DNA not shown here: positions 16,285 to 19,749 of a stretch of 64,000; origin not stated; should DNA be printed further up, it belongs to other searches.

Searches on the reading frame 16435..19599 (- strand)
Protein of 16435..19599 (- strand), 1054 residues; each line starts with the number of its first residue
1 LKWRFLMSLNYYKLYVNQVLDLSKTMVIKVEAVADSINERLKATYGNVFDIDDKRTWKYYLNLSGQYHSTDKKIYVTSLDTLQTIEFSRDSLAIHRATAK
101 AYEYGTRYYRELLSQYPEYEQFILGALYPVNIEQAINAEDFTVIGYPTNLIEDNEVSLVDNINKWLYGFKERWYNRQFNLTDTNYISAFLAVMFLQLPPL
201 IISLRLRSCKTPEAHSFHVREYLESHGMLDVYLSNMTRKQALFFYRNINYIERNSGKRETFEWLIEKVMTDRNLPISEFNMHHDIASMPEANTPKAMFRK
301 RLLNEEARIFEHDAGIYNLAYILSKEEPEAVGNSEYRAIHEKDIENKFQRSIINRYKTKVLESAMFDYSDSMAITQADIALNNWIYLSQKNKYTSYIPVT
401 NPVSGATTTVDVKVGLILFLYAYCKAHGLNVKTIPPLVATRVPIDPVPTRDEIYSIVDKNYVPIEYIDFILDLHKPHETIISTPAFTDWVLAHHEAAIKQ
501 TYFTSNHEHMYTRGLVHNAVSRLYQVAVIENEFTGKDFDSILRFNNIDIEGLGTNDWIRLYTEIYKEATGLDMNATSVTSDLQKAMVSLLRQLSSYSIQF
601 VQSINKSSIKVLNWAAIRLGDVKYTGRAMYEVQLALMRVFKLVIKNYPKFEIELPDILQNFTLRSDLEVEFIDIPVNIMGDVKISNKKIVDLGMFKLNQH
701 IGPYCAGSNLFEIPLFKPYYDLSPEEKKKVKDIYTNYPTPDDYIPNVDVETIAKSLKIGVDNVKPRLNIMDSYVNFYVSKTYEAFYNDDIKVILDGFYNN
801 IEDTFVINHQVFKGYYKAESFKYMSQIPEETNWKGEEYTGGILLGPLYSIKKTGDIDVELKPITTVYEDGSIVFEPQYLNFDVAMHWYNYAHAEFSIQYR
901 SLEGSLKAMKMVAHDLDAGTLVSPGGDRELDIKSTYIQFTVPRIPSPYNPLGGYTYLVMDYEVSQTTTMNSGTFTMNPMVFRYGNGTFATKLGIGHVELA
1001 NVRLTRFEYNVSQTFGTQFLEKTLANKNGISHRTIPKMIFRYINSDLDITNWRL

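Call 10: search_dna_similar(query=window:16435-19599:-, collection=phages, mode=protein, max_rows=12)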
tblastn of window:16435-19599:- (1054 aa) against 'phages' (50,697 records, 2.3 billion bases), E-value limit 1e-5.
Records with a match: 290; places in all: 290; records where one place covers at least 80% of the query: 0.
Best place of each record, by identity: <60% 290.
By first word of the organism name: Pseudomonas 81; Erwinia 62; Salmonella 24; Vibrio 23; Serratia 21; Aeromonas 19; Klebsiella 16; Ralstonia 13; Burkholderia 4; Escherichia 4; and 14 more.
By host as written in the record: Erwinia amylovora 35; Pseudomonas aeruginosa 32; - 30; Erwinia amylovora ATCC 29780 19; Klebsiella pneumoniae 14; Aeromonas hydrophila 9; Pseudomonas aeruginosa PAO1 8; Ralstonia solanacearum 6; and 77 more.
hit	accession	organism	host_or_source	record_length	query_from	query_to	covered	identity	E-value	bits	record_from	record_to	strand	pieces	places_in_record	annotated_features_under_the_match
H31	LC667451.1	Burkholderia phage FLC9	Burkholderia glumae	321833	4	621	59%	41.2%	2e-145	488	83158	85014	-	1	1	hypothetical protein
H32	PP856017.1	Burkholderia phage vB_BgluM-SURPRISE13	Burkholderia glumae LMG 2196 (= ATCC ...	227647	1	704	67%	33.3%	3e-102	360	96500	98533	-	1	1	hypothetical protein | virion structural protein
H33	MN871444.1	Serratia phage KpGz_1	Klebsiella pneumoniae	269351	7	621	58%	37.3%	8e-107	374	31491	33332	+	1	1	record has no annotation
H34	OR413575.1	Salmonella phage SPLA10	Salmonella enterica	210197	7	640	60%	36.0%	4e-111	387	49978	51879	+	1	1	hypothetical protein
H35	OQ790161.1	Xanthomonas phage RTH11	Xanthomonas sp.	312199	12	626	58%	37.0%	5e-116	401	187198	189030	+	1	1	hypothetical protein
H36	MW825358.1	Xanthomonas phage vB_XciM_LucasX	Xanthomonas citri 306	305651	12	626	58%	36.8%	3e-115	399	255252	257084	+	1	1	hypothetical protein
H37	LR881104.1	Klebsiella phage vB_KvM-Eowyn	-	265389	7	621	58%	36.5%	7e-110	383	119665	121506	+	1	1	hypothetical protein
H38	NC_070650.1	Klebsiella phage vB_KvM-Eowyn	-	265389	7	621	58%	36.5%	7e-110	383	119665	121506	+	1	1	hypothetical protein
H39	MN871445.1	Serratia phage KpHz_2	Klebsiella pneumoniae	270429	7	621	58%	36.5%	4e-109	380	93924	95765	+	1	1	record has no annotation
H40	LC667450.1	Burkholderia phage FLC8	Burkholderia glumae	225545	1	639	61%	34.9%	1e-101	358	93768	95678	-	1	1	hypothetical protein (x2)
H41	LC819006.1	Ralstonia phage FLC4-11C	Ralstonia pseudosolanacearum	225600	1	639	61%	34.9%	1e-101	358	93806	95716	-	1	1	putative virion structural protein (x2)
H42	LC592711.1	Burkholderia phage FLC6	Burkholderia glumae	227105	1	639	61%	34.9%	1e-101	358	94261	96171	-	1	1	putative virion stractural protein (x2)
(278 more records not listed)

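Call 55: search_protein_families(library=phrogs, proteins=[window:16435-19599:-], max_evalue=0.00001)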
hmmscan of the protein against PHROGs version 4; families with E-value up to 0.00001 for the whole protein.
window:16435-19599:- (1054 aa): 1 family
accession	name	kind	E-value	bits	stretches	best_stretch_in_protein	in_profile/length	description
phrog_3222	-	unknown function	2e-197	658.9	1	8-652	2-644/711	-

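Call 90: search_protein_families(library=pfam, proteins=[window:16435-19599:-], max_evalue=0.001)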
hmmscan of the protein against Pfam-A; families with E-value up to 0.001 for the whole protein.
window:16435-19599:- (1054 aa): 0 families
